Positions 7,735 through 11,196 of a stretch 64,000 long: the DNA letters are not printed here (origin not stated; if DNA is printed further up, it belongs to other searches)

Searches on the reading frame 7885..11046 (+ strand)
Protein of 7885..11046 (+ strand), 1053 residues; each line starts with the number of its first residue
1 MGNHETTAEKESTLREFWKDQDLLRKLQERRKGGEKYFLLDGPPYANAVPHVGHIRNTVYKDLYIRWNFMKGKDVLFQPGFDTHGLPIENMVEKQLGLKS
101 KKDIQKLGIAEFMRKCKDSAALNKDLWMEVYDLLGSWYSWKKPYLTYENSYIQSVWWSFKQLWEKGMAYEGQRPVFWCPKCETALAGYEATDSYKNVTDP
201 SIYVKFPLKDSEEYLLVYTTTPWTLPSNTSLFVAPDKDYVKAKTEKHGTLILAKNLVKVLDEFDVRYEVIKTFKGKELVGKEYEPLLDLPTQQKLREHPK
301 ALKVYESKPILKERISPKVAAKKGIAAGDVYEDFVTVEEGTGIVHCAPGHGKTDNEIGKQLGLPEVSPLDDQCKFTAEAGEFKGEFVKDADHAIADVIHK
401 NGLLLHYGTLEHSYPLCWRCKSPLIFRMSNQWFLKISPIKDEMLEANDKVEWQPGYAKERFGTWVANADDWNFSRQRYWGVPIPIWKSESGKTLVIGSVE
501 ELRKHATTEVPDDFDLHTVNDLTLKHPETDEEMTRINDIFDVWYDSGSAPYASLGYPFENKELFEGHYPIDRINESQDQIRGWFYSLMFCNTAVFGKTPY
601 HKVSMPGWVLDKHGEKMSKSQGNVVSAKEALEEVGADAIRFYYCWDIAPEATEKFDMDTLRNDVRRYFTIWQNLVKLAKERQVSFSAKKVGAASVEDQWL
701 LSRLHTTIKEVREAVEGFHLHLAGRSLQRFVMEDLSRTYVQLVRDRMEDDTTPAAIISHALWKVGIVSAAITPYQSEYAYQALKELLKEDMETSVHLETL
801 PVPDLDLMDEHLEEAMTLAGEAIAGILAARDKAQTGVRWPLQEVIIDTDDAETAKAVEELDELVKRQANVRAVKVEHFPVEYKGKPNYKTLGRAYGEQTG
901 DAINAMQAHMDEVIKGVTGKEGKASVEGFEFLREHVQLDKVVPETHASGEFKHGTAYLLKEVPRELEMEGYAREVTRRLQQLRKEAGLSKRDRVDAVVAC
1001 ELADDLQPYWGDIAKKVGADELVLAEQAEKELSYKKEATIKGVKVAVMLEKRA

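Call 51: search_protein_families(library=pfam, proteins=[window:7885-11046:+], max_evalue=0.00001)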
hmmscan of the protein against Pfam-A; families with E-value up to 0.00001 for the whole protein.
window:7885-11046:+ (1053 aa): 5 families
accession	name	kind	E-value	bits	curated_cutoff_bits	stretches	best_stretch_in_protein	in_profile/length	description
PF00133.28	tRNA-synt_1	-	3e-123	412.1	22.7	1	15-644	3-403/414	tRNA synthetases class I (I, L, M and V)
PF09334.17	tRNA-synt_1g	-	2.3e-26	93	20.1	2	44-105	8-68/391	tRNA synthetases class I (M)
PF08264.19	Anticodon_1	-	1e-21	77.8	25.1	1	697-844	1-147/148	Anticodon-binding domain of tRNA ligase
PF19302.4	DUF5915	-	3.8e-17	62.9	27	1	867-1051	7-194/195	Domain of unknown function (DUF5915)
PF01921.24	tRNA-synt_1f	-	3.4e-07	30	27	1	606-677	272-343/360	tRNA synthetases class I (K)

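Call 52: search_protein_families(library=ncbifam, proteins=[window:7885-11046:+], max_evalue=1e-20)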
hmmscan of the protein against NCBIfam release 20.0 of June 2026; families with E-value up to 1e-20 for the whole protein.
window:7885-11046:+ (1053 aa): 14 families
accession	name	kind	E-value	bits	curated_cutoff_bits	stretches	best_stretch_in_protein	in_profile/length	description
TIGR00392.1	ileS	equivalog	3.9e-241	802.8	621.4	1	6-857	7-860/861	isoleucine--tRNA ligase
NF000258.1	MupB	exception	1.9e-166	555.7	1900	1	10-1001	8-982/1033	mupirocin-resistant isoleucine--tRNA ligase MupB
NF000257.1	MupA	exception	1.3e-157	526.4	1900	2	330-999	295-974/1024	mupirocin-resistant isoleucine--tRNA ligase MupA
TIGR00422.1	valS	equivalog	3.9e-136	455.2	612.1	2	333-878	260-789/863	valine--tRNA ligase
NF009687.0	PRK13208.1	equivalog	7.1e-130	434.6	738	2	333-876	259-789/801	valine--tRNA ligase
NF004349.1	PRK05729.1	equivalog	6e-117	392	704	2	332-877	253-771/860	valine--tRNA ligase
NF040702.1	ileS_w_GNAT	exception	2.2e-109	366.7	1999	2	332-748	498-914/1100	isoleucine--tRNA ligase, N-acetyltransferase domain-containing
NF011492.0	PRK14900.1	equivalog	1.4e-80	271.4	1783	2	336-875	273-798/1044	valine--tRNA ligase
NF000540.1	alt_ValS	exception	5.3e-69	233.1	900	1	380-870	335-823/827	valine--tRNA ligase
NF008957.0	PRK12300.1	subfamily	2.7e-68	230.8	677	2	8-284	7-286/946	leucine--tRNA ligase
TIGR00395.1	leuS_arch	equivalog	1.7e-57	195.2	648.5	2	12-283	5-279/938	leucine--tRNA ligase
TIGR00396.1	leuS_bact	equivalog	2e-43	148.6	548.4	0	11-192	7-169/843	leucine--tRNA ligase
TIGR00398.1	metG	equivalog_domain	3e-35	122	336.35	0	44-202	8-142/530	methionine--tRNA ligase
NF001100.0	PRK00133.1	equivalog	7.2e-27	94.2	587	0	43-95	13-65/676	methionine--tRNA ligase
